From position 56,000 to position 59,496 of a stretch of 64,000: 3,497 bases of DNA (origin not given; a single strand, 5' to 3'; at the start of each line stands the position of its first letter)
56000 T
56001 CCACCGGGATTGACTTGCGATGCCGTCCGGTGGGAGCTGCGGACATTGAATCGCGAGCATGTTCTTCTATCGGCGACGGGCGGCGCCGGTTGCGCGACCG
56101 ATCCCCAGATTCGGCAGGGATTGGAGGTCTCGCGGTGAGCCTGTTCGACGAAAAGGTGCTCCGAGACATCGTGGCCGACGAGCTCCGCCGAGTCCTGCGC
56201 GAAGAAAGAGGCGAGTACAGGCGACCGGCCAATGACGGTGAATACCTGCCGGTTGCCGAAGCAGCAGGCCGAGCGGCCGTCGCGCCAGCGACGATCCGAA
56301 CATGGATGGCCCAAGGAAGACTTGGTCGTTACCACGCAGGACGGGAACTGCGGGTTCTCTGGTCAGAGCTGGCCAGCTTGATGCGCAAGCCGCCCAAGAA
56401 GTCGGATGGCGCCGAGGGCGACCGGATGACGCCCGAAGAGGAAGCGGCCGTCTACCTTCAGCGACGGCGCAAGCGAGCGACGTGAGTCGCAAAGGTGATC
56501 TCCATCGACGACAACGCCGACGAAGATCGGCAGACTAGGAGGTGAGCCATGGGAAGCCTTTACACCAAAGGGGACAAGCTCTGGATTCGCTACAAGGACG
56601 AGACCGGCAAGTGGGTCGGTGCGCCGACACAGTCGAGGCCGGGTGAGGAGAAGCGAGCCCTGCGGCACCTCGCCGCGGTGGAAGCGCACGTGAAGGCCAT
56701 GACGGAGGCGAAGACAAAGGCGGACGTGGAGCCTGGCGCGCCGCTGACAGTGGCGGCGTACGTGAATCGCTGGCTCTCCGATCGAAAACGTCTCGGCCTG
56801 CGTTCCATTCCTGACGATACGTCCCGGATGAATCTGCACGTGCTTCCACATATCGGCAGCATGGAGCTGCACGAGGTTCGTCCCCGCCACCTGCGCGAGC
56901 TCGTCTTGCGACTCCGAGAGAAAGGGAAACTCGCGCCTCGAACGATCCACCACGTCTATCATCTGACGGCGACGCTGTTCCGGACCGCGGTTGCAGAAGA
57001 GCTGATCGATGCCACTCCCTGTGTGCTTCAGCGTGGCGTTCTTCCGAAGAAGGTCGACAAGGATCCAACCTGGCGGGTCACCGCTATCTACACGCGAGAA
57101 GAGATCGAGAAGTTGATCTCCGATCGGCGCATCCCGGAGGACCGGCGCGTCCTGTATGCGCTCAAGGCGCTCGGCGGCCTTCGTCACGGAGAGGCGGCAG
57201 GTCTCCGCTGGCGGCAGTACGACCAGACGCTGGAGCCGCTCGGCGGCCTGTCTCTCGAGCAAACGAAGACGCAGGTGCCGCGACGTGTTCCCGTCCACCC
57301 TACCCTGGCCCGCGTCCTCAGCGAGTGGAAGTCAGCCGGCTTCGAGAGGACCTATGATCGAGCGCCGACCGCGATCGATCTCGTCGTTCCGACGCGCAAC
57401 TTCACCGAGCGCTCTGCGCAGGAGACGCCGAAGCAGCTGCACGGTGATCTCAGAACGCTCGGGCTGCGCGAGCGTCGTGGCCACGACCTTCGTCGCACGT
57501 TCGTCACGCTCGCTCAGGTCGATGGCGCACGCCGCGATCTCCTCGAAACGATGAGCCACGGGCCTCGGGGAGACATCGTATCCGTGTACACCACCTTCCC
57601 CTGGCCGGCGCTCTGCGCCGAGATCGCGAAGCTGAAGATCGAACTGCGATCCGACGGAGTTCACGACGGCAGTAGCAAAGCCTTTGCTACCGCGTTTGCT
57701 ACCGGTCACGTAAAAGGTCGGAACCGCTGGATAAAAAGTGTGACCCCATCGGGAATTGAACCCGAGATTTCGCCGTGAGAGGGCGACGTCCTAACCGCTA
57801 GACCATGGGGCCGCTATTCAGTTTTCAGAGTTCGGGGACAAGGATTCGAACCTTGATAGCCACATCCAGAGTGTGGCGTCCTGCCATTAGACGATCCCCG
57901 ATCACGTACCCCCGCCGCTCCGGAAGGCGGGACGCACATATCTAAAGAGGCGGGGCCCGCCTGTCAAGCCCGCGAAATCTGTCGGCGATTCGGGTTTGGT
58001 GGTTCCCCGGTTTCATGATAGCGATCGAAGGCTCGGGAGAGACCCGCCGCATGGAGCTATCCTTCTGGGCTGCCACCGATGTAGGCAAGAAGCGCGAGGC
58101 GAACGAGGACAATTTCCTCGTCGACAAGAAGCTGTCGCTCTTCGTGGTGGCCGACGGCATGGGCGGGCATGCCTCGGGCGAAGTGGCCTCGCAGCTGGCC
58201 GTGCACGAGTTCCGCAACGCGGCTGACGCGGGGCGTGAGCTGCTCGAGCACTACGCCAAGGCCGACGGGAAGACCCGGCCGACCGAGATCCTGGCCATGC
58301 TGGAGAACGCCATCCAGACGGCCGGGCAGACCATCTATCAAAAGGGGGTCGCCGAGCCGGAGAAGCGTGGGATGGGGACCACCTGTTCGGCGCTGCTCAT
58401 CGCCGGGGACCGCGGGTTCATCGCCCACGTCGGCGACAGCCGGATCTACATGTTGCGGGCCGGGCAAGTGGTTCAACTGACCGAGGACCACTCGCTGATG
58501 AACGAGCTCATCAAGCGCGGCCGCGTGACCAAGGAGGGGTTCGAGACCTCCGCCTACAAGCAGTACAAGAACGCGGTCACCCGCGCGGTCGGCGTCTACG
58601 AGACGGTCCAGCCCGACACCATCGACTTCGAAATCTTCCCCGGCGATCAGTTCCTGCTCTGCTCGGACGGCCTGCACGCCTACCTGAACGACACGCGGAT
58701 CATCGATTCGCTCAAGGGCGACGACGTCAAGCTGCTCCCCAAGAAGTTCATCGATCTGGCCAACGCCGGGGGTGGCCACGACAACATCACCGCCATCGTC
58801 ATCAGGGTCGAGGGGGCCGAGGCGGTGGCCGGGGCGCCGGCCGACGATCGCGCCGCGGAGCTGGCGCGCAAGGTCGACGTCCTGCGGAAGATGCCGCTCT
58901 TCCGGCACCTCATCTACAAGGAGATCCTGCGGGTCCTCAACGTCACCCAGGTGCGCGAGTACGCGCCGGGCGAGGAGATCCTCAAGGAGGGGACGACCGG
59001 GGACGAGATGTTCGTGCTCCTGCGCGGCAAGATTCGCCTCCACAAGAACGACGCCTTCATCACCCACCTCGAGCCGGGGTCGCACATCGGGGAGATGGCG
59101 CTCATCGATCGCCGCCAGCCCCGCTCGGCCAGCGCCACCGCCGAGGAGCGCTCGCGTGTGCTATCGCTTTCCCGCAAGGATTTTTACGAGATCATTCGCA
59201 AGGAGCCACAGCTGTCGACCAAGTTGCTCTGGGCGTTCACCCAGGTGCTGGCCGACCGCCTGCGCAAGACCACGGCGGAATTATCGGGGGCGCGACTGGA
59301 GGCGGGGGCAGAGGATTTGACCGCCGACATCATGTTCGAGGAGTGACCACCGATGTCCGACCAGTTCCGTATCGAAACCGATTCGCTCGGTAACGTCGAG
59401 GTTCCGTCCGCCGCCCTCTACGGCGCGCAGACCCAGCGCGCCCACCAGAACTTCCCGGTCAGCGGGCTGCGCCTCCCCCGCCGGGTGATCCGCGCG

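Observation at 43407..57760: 14.35-kb integrative mobilizable element at tRNA-Glu with an IncP-type relaxosome but no mating-pore genes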

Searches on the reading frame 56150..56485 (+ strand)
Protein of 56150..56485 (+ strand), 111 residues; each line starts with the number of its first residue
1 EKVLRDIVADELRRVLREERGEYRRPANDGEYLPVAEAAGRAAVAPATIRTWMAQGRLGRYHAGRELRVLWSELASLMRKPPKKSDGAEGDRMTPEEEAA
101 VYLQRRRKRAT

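Call 47: search_protein_families(library=pfam, proteins=[window:56150-56485:+], max_evalue=1)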
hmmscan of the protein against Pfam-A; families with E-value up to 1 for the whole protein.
window:56150-56485:+ (111 aa): 1 family
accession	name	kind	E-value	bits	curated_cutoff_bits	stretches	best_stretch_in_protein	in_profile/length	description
PF12728.13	HTH_17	-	0.0011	19.6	27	1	34-80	3-49/51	Helix-turn-helix domain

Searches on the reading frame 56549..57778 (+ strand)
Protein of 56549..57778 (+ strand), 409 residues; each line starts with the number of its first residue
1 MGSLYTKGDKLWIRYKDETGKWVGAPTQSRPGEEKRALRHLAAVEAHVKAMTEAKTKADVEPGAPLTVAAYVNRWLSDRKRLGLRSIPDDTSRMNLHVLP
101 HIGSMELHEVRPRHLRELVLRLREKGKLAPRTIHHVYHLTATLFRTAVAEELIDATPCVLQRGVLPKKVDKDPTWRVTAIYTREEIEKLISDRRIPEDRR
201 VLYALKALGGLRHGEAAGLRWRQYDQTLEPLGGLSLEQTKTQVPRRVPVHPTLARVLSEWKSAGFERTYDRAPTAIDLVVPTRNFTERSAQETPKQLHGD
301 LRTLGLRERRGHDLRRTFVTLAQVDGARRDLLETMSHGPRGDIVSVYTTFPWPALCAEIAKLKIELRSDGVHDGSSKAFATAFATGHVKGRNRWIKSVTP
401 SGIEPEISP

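Call 9: search_protein_families(library=pfam, proteins=[window:56549-57778:+], max_evalue=0.01)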
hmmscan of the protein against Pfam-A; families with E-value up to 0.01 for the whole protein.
window:56549-57778:+ (409 aa): 3 families
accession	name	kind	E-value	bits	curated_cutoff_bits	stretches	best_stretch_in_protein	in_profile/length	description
PF22022.2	Phage_int_M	-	3.2e-06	27.7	27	1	91-159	25-91/96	Phage integrase central domain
PF00589.27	Phage_integrase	-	1e-05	25.8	27.1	1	184-320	6-138/172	Phage integrase family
PF14659.12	Phage_int_SAM_3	-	4.9e-05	23.9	22.6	1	67-119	1-54/58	Phage integrase, N-terminal SAM-like domain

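Call 12: search_protein_families(library=ncbifam, proteins=[window:56549-57778:+], max_evalue=0.01)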
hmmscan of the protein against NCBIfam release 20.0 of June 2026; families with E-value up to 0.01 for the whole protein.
window:56549-57778:+ (409 aa): 0 families

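Call 17: search_protein_families(library=phrogs, proteins=[window:56549-57778:+], max_evalue=0.01)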
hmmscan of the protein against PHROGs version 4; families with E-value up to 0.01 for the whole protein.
window:56549-57778:+ (409 aa): 2 families
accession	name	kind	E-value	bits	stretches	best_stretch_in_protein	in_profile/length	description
phrog_1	-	integration and excision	3e-35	123.6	1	6-322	118-406/611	integrase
phrog_216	-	integration and excision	8.3e-13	49.1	1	132-321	14-194/301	integrase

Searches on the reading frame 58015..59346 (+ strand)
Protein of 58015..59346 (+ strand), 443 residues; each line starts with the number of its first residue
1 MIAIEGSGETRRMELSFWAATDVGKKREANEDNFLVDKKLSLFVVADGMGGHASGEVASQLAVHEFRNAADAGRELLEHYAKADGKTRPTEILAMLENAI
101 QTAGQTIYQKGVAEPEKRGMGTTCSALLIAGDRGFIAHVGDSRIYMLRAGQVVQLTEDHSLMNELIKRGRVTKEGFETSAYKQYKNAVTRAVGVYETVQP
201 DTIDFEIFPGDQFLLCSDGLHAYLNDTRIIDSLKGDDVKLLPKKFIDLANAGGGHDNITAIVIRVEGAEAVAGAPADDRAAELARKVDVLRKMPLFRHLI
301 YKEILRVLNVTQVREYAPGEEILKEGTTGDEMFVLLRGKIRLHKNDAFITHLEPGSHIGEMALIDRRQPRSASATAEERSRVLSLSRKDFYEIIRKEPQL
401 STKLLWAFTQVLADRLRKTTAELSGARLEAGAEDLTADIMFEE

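Call 9: search_protein_families(library=pfam, proteins=[window:58015-59346:+], max_evalue=0.01)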
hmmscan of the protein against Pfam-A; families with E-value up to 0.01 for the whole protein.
window:58015-59346:+ (443 aa): 4 families
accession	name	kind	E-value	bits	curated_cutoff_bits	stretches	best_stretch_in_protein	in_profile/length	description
PF00027.35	cNMP_binding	-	9.8e-21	74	27.5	1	314-396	2-88/89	Cyclic nucleotide-binding domain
PF13672.11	PP2C_2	-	1.7e-17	64.1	24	1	26-227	8-182/209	Protein phosphatase 2C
PF00481.26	PP2C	-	5.2e-14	53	20.3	1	51-232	30-224/255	Protein phosphatase 2C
PF07228.17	SpoIIE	-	4e-07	30.6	25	0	188-265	101-191/192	Stage II sporulation protein E (SpoIIE)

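Call 59: find_homologous_proteins(query=window:58015-59346:+, max_evalue=1e-50)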
Query window:58015-59346:+ (443 aa): 4303 proteins with E <= 1e-50 among 8000 candidates; the best 120 are listed.
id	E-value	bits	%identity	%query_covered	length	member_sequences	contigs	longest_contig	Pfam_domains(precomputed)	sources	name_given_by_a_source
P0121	2.1e-287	971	100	100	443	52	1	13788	PF13672.12,PF00027.36,PF00481.27,PF07228.18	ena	-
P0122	4.2e-263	891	93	97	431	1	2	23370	PF13672.12,PF00027.36,PF00481.27,PF07228.18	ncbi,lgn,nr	ncbi:MAG TPA: Stp1/IreP family PP2C-type Ser/Thr phosphatase [Polyangia bacterium]|nr:Stp1/IreP fami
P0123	6.8e-262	887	89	100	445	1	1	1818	PF13672.12,PF00027.36,PF00481.27,PF07228.18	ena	-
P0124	1.2e-259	879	93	97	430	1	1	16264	PF13672.12,PF00027.36,PF00481.27,PF07228.18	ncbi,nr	ncbi:MAG TPA: Stp1/IreP family PP2C-type Ser/Thr phosphatase [Polyangia bacterium]|nr:Stp1/IreP fami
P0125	1.4e-258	876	92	97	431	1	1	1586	PF13672.12,PF00027.36,PF00481.27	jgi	jgi:serine/threonine protein phosphatase PrpC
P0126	2.9e-257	871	92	97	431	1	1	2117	PF13672.12,PF00027.36,PF00481.27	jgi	jgi:PPM family protein phosphatase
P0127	1.0e-256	870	91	97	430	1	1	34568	PF13672.12,PF00027.36,PF00481.27,PF07228.18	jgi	jgi:serine/threonine protein phosphatase PrpC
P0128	1.6e-256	869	92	97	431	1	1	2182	PF13672.12,PF00027.36,PF00481.27,PF07228.18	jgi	jgi:PPM family protein phosphatase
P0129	5.8e-256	867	92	97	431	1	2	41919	PF13672.12,PF00027.36,PF00481.27,PF07228.18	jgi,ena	-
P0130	6.0e-256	867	91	97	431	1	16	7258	PF13672.12,PF00027.36,PF00481.27,PF07228.18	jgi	jgi:PPM family protein phosphatase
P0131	4.3e-255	864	91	97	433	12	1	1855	PF13672.12,PF00027.36,PF00481.27,PF07228.18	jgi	jgi:serine/threonine protein phosphatase PrpC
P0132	1.3e-252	856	91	97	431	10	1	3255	PF13672.12,PF00027.36,PF00481.27,PF07228.18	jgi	jgi:PPM family protein phosphatase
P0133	1.7e-249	846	89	97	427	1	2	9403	PF13672.12,PF00027.36,PF00481.27,PF07228.18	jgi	jgi:PPM family protein phosphatase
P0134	1.7e-249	846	89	97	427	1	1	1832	PF13672.12,PF00027.36,PF00481.27,PF07228.18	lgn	-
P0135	2.7e-249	845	89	97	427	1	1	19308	PF13672.12,PF00027.36,PF00481.27,PF07228.18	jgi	jgi:serine/threonine protein phosphatase PrpC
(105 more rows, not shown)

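Call 60: find_encoding_contigs(protein=P0121, flank=10000, max_places=6)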
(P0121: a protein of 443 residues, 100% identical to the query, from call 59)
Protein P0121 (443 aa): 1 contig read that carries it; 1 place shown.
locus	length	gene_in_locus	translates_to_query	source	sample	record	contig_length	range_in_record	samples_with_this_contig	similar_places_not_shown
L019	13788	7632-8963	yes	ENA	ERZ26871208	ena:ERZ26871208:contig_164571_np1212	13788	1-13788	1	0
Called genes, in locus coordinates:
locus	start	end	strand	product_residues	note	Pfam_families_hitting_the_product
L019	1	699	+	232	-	?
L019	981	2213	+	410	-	PF10592:AIPR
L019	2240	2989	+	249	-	-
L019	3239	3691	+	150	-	-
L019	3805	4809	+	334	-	-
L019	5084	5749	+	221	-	-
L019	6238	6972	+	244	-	PF00589:Phage_integrase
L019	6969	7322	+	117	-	PF00589:Phage_integrase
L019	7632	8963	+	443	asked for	PF00481:PP2C, PF13672:PP2C_2, PF07228:SpoIIE (faint), PF00027:cNMP_binding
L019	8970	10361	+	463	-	PF00206:Lyase_1, PF10415:FumaraseC_C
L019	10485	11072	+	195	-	-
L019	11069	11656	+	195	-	-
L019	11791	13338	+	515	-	-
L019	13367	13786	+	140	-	?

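Call 64: find_encoding_contigs(protein=P0129, flank=10000, max_places=2)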
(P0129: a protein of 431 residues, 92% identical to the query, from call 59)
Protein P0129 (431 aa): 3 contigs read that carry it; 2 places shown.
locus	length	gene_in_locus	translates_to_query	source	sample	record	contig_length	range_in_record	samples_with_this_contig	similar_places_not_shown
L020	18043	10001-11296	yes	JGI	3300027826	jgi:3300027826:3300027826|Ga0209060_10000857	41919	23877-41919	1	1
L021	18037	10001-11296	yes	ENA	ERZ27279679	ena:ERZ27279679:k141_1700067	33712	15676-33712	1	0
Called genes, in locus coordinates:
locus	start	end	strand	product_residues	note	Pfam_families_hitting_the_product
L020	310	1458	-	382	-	PF22560:GMT-wHTH (weak)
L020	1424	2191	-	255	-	PF07505:DUF5131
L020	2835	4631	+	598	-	-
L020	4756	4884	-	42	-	-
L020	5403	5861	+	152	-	-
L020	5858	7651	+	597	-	PF03432:Relaxase (weak), PF11843:DUF3363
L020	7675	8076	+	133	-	-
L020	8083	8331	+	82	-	PF12728:HTH_17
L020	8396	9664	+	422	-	PF00589:Phage_integrase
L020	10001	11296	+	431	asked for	PF00481:PP2C, PF13672:PP2C_2, PF07228:SpoIIE (faint), PF00027:cNMP_binding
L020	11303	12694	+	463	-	PF00206:Lyase_1, PF10415:FumaraseC_C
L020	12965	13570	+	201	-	-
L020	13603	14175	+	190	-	-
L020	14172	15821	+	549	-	-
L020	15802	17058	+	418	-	PF00817:IMS, PF11798:IMS_HHH (weak), PF21999:IMS_HHH_1 (weak), PF11799:IMS_C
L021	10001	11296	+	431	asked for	PF00481:PP2C, PF13672:PP2C_2, PF07228:SpoIIE (faint), PF00027:cNMP_binding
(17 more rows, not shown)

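Call 65: find_encoding_contigs(protein=P0122, flank=10000, max_places=2)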
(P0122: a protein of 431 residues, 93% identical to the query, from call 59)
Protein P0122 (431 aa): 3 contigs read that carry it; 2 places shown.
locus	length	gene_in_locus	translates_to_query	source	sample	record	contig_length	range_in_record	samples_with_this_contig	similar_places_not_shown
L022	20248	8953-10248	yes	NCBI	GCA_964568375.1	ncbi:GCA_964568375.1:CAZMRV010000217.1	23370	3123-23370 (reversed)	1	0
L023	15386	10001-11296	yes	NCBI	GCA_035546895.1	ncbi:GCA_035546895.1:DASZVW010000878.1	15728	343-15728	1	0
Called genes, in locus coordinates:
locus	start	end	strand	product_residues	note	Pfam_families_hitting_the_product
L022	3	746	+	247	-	?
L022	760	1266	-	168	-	-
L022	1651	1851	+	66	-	-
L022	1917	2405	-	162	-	PF01339:CheB_methylest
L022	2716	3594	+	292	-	-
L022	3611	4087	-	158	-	PF06983:3-dmu-9_3-mt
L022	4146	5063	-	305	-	-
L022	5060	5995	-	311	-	-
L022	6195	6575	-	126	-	PF08241:Methyltransf_11, PF13649:Methyltransf_25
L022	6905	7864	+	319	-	-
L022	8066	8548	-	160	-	-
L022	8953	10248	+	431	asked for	PF00481:PP2C, PF13672:PP2C_2, PF07228:SpoIIE (faint), PF00027:cNMP_binding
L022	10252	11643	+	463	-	PF00206:Lyase_1, PF10415:FumaraseC_C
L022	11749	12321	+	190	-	-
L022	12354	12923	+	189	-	-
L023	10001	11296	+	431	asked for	PF00481:PP2C, PF13672:PP2C_2, PF07228:SpoIIE (faint), PF00027:cNMP_binding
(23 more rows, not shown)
